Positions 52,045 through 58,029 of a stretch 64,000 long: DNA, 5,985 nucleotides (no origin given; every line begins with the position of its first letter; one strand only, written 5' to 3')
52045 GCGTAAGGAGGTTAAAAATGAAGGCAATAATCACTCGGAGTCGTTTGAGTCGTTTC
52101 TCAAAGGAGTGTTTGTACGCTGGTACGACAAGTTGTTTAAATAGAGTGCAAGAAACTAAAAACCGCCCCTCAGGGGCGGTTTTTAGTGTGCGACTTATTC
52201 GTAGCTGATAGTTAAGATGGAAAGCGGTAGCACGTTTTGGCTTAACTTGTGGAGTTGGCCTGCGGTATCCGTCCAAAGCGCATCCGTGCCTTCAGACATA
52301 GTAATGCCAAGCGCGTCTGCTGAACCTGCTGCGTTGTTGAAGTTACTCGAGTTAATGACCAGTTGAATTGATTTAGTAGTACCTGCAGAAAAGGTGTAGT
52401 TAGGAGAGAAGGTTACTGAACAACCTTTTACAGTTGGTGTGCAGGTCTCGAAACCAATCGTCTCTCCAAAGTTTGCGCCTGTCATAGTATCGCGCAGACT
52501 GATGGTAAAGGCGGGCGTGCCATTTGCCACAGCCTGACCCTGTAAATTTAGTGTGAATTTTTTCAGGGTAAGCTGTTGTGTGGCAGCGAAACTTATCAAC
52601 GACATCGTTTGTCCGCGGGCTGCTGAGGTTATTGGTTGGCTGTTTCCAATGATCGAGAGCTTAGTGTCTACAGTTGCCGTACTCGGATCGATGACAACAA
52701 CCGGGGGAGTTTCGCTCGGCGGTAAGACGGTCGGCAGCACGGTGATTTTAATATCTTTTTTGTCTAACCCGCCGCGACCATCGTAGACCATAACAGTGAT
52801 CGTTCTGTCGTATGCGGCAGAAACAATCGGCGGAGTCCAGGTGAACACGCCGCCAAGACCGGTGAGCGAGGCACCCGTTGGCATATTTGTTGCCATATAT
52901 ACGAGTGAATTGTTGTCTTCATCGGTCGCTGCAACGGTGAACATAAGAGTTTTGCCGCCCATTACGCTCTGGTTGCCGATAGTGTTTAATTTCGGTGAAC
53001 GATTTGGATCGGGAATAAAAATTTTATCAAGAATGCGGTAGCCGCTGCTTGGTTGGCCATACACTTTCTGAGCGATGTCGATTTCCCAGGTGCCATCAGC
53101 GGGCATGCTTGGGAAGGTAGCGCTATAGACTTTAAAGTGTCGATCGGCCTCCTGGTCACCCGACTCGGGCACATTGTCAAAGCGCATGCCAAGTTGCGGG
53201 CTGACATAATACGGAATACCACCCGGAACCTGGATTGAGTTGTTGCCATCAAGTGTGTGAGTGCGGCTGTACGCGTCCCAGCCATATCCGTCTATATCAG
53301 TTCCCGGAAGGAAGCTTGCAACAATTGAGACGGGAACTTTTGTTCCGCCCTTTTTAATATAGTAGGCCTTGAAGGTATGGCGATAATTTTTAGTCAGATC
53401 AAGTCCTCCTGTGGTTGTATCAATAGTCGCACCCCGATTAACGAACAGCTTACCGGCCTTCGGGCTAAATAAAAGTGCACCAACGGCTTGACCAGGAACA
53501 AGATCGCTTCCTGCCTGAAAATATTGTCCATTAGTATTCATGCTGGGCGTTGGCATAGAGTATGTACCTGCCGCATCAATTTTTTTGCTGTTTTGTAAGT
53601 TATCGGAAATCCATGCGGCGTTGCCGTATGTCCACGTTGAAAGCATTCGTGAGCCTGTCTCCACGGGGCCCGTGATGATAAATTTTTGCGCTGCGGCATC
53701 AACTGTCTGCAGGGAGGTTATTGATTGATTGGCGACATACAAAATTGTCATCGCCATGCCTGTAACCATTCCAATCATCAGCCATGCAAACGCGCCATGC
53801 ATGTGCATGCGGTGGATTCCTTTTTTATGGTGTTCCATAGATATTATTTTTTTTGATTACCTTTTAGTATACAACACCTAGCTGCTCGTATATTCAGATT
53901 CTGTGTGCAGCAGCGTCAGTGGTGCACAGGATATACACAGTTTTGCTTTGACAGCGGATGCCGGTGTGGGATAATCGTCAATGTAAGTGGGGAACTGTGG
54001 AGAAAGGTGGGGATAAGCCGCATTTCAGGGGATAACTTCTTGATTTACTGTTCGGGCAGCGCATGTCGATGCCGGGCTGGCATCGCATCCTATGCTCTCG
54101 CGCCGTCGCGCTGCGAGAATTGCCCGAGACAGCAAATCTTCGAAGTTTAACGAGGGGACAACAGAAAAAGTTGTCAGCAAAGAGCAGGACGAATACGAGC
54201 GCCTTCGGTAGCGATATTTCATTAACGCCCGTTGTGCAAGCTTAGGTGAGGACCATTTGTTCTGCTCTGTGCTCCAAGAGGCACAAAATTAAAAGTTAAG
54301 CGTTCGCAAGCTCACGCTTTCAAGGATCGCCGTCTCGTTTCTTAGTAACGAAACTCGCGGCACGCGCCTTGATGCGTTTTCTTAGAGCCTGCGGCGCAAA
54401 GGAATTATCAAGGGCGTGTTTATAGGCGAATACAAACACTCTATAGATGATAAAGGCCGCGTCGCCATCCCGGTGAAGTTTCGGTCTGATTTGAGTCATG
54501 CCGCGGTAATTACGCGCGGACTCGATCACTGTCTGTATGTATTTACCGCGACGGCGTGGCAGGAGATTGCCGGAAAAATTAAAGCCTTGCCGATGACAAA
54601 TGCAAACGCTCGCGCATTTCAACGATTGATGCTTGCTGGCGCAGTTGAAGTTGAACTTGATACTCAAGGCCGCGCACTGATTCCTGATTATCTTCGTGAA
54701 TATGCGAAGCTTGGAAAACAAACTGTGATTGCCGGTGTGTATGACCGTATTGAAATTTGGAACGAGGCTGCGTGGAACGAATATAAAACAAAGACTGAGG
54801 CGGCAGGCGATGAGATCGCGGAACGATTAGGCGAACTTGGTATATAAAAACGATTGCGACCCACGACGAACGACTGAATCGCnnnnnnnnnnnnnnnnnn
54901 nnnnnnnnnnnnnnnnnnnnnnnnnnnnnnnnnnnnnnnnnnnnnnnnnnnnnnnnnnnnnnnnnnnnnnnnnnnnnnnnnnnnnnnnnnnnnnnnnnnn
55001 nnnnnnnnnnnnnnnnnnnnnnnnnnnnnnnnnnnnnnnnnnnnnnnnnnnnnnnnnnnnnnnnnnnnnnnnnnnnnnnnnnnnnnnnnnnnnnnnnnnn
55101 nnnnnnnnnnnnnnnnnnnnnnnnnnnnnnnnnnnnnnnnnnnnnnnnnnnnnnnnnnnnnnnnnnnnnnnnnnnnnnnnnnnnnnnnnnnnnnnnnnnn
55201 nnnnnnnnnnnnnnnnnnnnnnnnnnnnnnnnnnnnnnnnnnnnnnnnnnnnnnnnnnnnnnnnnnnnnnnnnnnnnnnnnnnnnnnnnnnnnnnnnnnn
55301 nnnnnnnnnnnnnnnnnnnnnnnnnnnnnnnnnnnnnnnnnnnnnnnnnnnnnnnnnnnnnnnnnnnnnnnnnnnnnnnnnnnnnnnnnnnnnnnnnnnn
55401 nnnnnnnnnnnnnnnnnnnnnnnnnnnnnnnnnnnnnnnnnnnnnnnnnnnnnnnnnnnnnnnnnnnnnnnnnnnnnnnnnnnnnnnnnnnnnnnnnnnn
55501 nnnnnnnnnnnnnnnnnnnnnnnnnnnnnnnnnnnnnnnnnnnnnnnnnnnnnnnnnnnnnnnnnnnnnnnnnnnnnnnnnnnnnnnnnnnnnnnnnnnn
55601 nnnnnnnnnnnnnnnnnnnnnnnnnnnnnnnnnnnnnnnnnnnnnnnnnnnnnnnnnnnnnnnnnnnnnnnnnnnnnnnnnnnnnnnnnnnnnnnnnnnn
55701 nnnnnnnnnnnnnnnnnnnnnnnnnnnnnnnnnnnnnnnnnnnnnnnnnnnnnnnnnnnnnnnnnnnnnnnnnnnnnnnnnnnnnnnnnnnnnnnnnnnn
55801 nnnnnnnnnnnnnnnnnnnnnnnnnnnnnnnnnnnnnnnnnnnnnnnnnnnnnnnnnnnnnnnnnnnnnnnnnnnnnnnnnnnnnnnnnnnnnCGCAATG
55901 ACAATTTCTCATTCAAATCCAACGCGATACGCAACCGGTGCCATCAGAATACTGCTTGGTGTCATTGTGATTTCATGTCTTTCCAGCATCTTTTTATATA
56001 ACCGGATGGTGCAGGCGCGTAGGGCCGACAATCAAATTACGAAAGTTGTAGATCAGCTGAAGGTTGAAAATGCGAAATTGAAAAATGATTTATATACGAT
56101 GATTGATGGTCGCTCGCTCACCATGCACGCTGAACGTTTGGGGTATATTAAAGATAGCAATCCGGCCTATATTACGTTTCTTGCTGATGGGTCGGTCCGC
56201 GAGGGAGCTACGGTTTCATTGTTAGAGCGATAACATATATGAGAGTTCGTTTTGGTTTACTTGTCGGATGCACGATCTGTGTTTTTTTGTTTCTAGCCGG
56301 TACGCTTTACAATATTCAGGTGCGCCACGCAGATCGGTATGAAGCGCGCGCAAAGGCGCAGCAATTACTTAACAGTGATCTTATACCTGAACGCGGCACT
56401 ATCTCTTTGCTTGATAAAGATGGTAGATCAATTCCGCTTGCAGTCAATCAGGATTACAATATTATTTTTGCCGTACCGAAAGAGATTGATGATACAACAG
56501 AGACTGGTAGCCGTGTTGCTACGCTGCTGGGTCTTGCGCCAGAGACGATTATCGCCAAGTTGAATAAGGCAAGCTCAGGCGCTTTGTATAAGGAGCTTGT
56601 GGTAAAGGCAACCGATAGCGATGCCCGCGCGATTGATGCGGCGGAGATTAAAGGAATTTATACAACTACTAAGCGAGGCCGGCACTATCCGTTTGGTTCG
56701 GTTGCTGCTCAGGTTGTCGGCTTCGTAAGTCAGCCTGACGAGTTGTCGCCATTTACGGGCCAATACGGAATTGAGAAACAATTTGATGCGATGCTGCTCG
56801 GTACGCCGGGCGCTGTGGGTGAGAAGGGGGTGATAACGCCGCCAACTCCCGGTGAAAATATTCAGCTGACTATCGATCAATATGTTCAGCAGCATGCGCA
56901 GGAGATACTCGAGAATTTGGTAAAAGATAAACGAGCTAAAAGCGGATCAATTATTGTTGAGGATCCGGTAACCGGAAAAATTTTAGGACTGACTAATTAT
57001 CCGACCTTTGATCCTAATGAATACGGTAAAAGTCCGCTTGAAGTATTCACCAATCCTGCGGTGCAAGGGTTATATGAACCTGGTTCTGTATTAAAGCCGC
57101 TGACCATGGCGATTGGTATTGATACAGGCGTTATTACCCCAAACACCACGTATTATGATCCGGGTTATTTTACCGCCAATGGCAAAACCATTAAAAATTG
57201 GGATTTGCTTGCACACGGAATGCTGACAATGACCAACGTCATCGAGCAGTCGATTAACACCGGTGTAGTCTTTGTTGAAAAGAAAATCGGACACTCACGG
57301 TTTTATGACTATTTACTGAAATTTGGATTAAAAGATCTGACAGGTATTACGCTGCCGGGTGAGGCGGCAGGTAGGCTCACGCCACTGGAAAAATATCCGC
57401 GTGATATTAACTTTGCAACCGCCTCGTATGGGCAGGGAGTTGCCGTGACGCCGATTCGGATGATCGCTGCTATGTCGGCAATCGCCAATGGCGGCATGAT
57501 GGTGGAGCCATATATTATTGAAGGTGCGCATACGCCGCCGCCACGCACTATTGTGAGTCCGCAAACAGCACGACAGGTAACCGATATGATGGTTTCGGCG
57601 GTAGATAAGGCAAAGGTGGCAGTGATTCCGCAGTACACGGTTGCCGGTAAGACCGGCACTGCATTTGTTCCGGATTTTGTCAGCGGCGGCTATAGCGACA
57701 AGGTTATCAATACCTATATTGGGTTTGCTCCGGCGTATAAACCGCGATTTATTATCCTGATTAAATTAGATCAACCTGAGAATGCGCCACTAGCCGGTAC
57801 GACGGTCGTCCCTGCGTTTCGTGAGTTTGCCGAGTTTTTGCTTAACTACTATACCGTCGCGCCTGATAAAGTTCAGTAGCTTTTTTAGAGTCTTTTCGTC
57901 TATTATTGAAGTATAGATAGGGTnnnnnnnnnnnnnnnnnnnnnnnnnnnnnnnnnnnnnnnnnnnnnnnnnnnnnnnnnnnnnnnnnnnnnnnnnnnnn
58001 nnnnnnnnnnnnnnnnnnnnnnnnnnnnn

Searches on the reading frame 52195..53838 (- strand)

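Call 9: search_protein_families(library=pfam, proteins=[window:52195-53838:-], max_evalue=0.01)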
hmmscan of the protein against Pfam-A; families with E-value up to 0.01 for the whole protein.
window:52195-53838:- (547 aa): 2 families
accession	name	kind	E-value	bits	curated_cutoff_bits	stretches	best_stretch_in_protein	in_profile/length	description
PF05345.18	He_PIG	-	1.2e-05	26.1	24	1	285-367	5-95/96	Putative Ig domain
PF17963.7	Big_9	-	0.0013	20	23.6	1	290-366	11-89/89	Bacterial Ig domain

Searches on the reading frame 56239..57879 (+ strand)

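Call 9: search_protein_families(library=pfam, proteins=[window:56239-57879:+], max_evalue=0.01)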
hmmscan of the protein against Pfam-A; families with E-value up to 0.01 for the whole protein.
window:56239-57879:+ (546 aa): 2 families
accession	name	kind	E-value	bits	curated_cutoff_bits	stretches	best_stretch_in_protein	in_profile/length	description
PF00905.27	Transpeptidase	-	5e-68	229.9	22.1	1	236-528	1-295/299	Penicillin binding protein transpeptidase domain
PF03717.20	PBP_dimer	-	1.3e-12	48.9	24.4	1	50-192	4-164/180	Penicillin-binding Protein dimerisation domain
